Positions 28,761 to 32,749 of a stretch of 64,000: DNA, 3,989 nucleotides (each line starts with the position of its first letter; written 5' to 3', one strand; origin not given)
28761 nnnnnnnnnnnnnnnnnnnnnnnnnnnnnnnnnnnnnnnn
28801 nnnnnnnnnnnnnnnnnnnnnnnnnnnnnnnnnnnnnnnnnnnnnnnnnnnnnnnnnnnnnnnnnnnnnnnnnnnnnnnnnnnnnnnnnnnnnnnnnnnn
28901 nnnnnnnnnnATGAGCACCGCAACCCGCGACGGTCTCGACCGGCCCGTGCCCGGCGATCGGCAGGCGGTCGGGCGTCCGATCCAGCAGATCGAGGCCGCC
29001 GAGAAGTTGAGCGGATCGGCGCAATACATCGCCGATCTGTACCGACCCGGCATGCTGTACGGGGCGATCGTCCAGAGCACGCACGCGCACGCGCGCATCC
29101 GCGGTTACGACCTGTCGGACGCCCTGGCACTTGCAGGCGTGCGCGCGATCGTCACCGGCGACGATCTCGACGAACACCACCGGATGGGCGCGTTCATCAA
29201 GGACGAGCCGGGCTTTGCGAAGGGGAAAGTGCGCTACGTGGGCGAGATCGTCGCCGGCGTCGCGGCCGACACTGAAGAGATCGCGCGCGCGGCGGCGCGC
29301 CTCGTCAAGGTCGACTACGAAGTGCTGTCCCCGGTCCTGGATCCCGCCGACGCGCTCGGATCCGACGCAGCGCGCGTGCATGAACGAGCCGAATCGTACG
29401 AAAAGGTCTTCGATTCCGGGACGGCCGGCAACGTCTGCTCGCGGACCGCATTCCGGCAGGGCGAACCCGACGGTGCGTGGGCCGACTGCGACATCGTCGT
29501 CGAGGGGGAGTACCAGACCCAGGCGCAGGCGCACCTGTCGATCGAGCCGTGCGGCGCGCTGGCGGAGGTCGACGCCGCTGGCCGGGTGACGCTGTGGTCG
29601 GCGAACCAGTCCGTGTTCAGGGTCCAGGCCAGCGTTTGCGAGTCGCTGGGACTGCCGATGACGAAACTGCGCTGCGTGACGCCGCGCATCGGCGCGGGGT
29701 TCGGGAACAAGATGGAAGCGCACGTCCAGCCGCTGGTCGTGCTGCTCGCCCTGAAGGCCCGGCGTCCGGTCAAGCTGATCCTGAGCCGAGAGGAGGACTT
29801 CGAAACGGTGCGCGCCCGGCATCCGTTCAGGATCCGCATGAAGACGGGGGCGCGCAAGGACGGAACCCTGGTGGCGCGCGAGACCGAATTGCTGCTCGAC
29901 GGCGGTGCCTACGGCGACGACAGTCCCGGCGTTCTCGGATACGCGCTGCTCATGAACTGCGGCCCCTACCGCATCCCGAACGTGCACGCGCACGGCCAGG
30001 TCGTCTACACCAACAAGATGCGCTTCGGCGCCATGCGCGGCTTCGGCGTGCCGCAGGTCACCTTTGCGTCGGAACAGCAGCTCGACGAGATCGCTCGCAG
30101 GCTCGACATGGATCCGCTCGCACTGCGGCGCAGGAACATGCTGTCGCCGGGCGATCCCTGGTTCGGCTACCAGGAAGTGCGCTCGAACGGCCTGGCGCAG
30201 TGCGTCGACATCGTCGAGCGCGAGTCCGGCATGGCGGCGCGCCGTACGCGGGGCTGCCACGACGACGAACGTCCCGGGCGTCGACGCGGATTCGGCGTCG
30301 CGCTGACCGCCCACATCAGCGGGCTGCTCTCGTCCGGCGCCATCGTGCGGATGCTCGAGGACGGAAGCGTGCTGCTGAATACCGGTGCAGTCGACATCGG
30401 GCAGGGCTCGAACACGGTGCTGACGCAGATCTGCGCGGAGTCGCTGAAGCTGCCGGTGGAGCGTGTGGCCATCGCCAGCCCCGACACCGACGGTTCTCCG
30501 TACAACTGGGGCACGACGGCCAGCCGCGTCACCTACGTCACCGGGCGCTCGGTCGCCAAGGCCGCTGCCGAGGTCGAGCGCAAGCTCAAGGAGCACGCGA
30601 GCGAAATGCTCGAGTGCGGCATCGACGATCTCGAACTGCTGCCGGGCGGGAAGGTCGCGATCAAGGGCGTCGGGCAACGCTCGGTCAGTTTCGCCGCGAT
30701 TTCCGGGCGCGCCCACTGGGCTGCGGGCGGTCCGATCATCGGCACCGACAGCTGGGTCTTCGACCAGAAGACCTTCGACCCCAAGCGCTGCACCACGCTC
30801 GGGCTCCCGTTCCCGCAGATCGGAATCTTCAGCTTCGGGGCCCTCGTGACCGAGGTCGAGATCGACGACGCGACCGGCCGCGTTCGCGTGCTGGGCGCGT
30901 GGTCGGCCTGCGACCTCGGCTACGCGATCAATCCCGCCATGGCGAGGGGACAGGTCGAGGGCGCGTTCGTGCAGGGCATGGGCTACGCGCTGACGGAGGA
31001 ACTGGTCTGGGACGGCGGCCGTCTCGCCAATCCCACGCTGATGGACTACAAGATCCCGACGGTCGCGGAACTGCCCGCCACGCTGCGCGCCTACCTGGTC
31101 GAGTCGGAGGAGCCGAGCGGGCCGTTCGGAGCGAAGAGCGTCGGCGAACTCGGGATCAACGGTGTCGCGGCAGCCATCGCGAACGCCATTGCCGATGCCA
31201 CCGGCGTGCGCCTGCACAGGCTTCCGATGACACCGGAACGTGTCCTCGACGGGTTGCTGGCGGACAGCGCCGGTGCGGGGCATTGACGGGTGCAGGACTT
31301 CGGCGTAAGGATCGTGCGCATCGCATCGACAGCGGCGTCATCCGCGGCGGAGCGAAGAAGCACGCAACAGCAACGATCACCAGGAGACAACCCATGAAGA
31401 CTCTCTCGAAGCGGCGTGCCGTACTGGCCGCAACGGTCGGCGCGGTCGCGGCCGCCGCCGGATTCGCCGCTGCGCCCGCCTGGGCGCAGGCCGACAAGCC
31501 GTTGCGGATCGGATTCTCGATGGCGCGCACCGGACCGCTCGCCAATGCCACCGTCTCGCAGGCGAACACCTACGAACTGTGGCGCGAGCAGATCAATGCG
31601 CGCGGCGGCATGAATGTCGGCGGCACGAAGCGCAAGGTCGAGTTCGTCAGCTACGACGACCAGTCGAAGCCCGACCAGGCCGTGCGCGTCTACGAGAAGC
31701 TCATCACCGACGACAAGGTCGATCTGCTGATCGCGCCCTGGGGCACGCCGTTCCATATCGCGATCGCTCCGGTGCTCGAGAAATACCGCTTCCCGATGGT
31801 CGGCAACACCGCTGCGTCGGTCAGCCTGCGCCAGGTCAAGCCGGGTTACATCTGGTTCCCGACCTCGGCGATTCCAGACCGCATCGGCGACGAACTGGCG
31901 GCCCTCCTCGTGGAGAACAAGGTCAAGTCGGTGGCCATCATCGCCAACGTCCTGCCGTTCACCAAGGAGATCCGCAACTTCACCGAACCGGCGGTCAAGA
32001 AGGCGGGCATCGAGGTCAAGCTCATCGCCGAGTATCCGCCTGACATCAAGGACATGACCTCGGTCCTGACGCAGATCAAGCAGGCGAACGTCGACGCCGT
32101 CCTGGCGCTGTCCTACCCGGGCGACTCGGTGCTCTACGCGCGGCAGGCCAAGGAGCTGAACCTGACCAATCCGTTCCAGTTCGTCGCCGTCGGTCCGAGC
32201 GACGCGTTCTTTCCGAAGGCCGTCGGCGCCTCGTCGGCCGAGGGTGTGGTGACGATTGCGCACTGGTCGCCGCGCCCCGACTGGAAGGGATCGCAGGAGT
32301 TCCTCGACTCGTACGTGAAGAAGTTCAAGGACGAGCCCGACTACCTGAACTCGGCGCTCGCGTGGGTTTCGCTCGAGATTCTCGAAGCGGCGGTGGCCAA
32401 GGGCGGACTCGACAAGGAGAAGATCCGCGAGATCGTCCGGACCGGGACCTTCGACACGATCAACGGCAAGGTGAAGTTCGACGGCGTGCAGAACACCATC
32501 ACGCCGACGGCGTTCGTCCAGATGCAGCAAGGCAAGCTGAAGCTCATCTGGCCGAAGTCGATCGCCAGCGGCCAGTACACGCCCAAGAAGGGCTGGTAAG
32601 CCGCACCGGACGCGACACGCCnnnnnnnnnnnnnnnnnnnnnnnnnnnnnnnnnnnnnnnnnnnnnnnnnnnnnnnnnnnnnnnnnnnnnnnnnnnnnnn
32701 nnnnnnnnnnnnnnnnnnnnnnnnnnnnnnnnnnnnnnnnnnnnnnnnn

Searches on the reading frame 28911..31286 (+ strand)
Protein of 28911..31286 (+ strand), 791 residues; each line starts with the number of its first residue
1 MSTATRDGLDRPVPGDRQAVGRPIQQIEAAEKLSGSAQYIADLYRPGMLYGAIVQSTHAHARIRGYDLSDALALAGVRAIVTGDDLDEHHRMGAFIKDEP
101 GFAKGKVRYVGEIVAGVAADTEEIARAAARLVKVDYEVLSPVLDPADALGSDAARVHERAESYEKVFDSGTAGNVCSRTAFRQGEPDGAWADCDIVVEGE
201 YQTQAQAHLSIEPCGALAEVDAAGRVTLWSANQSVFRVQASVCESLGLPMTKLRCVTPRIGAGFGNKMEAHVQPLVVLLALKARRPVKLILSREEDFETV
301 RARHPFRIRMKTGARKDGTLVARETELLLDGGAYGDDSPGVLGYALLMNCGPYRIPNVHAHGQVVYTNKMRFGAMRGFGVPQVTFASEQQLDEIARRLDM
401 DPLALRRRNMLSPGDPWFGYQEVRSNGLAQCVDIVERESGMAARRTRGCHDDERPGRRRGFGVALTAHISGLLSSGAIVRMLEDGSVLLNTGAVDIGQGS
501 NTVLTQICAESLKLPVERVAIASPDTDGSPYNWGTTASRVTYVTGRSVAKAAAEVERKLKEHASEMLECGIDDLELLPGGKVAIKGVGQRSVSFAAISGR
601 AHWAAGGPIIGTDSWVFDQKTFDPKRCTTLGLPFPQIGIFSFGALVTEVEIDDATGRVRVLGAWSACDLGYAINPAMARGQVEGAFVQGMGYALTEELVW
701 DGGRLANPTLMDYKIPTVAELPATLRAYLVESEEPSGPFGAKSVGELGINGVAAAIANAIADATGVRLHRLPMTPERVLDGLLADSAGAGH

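Call 29: search_solved_structures(query=window:28911-31286:+, max_evalue=1e-20)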
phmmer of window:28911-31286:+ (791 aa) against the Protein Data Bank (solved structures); distinct sequences matched with E-value up to 1e-20: 42.
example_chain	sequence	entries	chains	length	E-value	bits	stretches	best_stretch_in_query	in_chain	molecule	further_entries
1rm6_A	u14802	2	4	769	3.2e-109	369.3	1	20-787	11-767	4-hydroxybenzoyl-CoA reductase alpha subunit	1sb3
1t3q_B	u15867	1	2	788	5.5e-85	289.1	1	17-780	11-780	quinoline 2-oxidoreductase large subunit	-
1sij_A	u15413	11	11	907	1.9e-83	284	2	9-552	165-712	Aldehyde oxidoreductase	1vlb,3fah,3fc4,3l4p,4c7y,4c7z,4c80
1fiq_C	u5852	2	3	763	2.8e-83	283.5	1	19-560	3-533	XANTHINE OXIDASE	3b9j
3sr6_C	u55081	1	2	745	3.2e-83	283.3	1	19-560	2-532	Xanthine dehydrogenase/oxidase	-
3etr_C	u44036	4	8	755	3.4e-83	283.2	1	19-560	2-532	Xanthine dehydrogenase/oxidase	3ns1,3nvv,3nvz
3nrz_C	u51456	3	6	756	3.4e-83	283.2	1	19-560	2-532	Xanthine dehydrogenase/oxidase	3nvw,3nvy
3eub_C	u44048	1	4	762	3.6e-83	283.1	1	19-560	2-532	Xanthine dehydrogenase/oxidase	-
8uem_A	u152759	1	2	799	1.4e-82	281.1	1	30-782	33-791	Carbon monoxide dehydrogenase (Large chain), CoxL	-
1n5x_A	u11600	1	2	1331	1.6e-82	280.9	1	17-560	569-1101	Xanthine Dehydrogenase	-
3una_A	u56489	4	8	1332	1.7e-82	280.9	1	17-560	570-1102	Xanthine dehydrogenase/oxidase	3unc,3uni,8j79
1fo4_A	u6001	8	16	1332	1.7e-82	280.9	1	17-560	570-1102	XANTHINE DEHYDROGENASE | Xanthine dehydrogenase/oxidase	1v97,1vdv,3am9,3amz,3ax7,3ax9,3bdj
7dqx_A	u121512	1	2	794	1.2e-81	278.1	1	14-779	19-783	6-hydroxypseudooxynicotine dehydrogenase complex subunit gamma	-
1wyg_A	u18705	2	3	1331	2.2e-81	277.2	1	16-560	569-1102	Xanthine dehydrogenase/oxidase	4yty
4yrw_A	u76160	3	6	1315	3.5e-81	276.6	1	16-560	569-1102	Xanthine dehydrogenase/oxidase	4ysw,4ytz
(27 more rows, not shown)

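Call 36: search_protein_families(library=pfam, proteins=[window:28911-31286:+])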
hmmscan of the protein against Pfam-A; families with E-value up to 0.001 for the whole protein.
window:28911-31286:+ (791 aa): 3 families
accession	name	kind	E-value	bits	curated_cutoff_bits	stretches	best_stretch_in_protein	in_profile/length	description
PF02738.23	MoCoBD_1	-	7.9e-81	271.2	27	1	173-410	7-244/244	Molybdopterin cofactor-binding domain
PF20256.3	MoCoBD_2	-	2.3e-76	257.4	27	1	439-722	6-283/283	Molybdopterin cofactor-binding domain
PF01315.27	Ald_Xan_dh_C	-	1.2e-30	106.5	31.3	1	34-139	1-109/110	Aldehyde oxidase and xanthine dehydrogenase, a/b hammerhead domain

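Call 45: search_protein_families(library=ncbifam, proteins=[window:28911-31286:+], max_evalue=1e-10)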
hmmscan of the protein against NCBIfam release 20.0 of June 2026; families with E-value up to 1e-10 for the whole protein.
window:28911-31286:+ (791 aa): 13 families
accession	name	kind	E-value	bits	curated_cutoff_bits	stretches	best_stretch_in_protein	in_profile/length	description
TIGR03194.1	4hydrxCoA_A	equivalog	1.2e-167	559.6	994.55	1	26-781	3-745/746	4-hydroxybenzoyl-CoA reductase subunit alpha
NF043082.1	XdhA_XDHase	equivalog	2.5e-157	525.2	780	1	20-781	1-751/758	xanthine dehydrogenase subunit XdhA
NF007426.0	PRK09970.1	equivalog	7.4e-149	497.1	916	1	18-780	4-753/761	xanthine dehydrogenase molybdenum-binding subunit XdhA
TIGR03196.1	pucD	equivalog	6.7e-147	491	783.65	1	20-778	3-754/763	xanthine dehydrogenase subunit D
NF041018.1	glyceraldDH_alpha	equivalog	3.7e-119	399.2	790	1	19-778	2-740/741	glyceraldehyde dehydrogenase subunit alpha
TIGR03311.1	Se_dep_XDH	equivalog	3.1e-113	379.5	830.45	2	17-568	159-687/848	selenium-dependent xanthine dehydrogenase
TIGR02965.1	xanthine_xdhB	equivalog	2.3e-111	373.2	849.5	1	28-781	9-753/758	xanthine dehydrogenase molybdopterin binding subunit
NF045668.1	pterin_aldehy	equivalog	1.6e-110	370.6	1100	2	8-558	163-717/905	molybdopterin-dependent aldehyde oxidoreductase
NF040766.1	CODH_aero_grp5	exception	4.9e-99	332.6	950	2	18-598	3-591/785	aerobic carbon-monoxide dehydrogenase large subunit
TIGR03313.1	Se_sel_red_Mo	hypoth_equivalog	3.8e-95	319.4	1101.9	2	182-782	360-949/951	molybdopterin-dependent oxidoreductase Mo/Fe-S-binding subunit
NF041671.1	peri_hyde_PaoC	equivalog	1.4e-94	317.9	1180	1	17-782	15-731/735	aldehyde oxidoreductase molybdenum-binding subunit PaoC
TIGR02416.1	CO_dehy_Mo_lg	equivalog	2.6e-94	316.9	991.15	2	33-413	6-397/770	aerobic carbon-monoxide dehydrogenase large subunit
TIGR02969.1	mam_aldehyde_ox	subfamily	5.8e-74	249.3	1912.3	2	17-559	573-1102/1330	aldehyde oxidase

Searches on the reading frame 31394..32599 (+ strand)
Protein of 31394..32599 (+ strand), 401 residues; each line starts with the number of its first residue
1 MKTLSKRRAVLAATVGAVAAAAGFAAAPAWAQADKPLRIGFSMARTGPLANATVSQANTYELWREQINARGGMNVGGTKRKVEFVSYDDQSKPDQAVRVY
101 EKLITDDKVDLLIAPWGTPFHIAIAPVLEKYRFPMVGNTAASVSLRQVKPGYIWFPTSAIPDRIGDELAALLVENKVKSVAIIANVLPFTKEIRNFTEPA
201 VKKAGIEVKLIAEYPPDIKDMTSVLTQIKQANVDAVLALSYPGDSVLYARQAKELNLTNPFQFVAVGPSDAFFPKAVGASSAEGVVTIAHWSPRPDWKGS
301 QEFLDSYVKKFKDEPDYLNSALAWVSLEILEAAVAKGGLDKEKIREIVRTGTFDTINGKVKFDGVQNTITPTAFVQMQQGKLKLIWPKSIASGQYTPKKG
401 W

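Call 36: search_protein_families(library=pfam, proteins=[window:31394-32599:+])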
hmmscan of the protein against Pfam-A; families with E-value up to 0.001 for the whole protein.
window:31394-32599:+ (401 aa): 3 families
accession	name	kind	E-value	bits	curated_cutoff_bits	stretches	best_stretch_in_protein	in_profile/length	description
PF13458.12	Peripla_BP_6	-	4.7e-61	207.8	31.7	1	36-378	1-339/343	Periplasmic binding protein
PF13433.12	Peripla_BP_5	-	4.2e-16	59.5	27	1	38-387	2-347/363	Periplasmic binding protein domain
PF01094.35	ANF_receptor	-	1.4e-11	44.5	25.4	1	79-310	22-267/353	Receptor family ligand binding region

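Call 45: search_protein_families(library=ncbifam, proteins=[window:31394-32599:+], max_evalue=1e-10)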
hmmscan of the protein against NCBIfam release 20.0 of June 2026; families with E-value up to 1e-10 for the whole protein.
window:31394-32599:+ (401 aa): 3 families
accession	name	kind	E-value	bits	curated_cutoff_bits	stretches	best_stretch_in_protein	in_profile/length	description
NF011933.0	PRK15404.1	subfamily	1.7e-22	80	477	1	24-363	14-345/370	high-affinity branched-chain amino acid ABC transporter substrate-binding protein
TIGR03669.1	urea_ABC_arch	equivalog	9.8e-17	61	494.8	1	38-375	2-333/375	urea ABC transporter substrate-binding protein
TIGR03407.1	urea_ABC_UrtA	exception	2.5e-14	53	492.75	1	39-387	3-350/361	urea ABC transporter substrate-binding protein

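Call 62: search_solved_structures(query=window:31394-32599:+, max_evalue=1e-10)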
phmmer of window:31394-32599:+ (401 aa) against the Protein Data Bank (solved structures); distinct sequences matched with E-value up to 1e-10: 10.
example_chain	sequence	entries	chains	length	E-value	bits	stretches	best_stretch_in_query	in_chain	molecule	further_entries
4gnr_A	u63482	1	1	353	8.8e-20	74.3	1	34-383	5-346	ABC transporter substrate-binding protein-branched chain amino acid transport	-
3td9_A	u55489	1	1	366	6e-16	61.7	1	80-367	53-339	Branched chain amino acid ABC transporter, periplasmic amino acid-binding protein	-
4evq_A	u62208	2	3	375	6.3e-15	58.3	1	23-380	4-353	Putative ABC transporter subunit, substrate-binding component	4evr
8tg1_A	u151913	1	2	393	4.7e-13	52.1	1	33-387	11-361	Extracellular ligand-binding receptor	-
4obb_A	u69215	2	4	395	8.3e-13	51.3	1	36-368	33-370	Amino acid/amide ABC transporter substrate-binding protein, HAAT family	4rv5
4nqr_A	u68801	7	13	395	8.7e-13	51.3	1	36-368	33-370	Amino acid/amide ABC transporter substrate-binding protein, HAAT family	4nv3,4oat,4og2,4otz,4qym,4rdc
4ey3_A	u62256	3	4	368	1.3e-12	50.6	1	35-368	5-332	Twin-arginine translocation pathway signal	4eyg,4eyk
4q6w_A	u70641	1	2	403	2.8e-12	49.6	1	18-261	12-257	Putative leu/ile/val-binding protein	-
7s6e_A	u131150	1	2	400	2.2e-11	46.6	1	33-361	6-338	Urea ABC transporter, periplasmic urea-binding protein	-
3ip5_A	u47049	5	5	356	6.8e-11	45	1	45-366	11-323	ABC transporter, substrate binding protein (Amino acid)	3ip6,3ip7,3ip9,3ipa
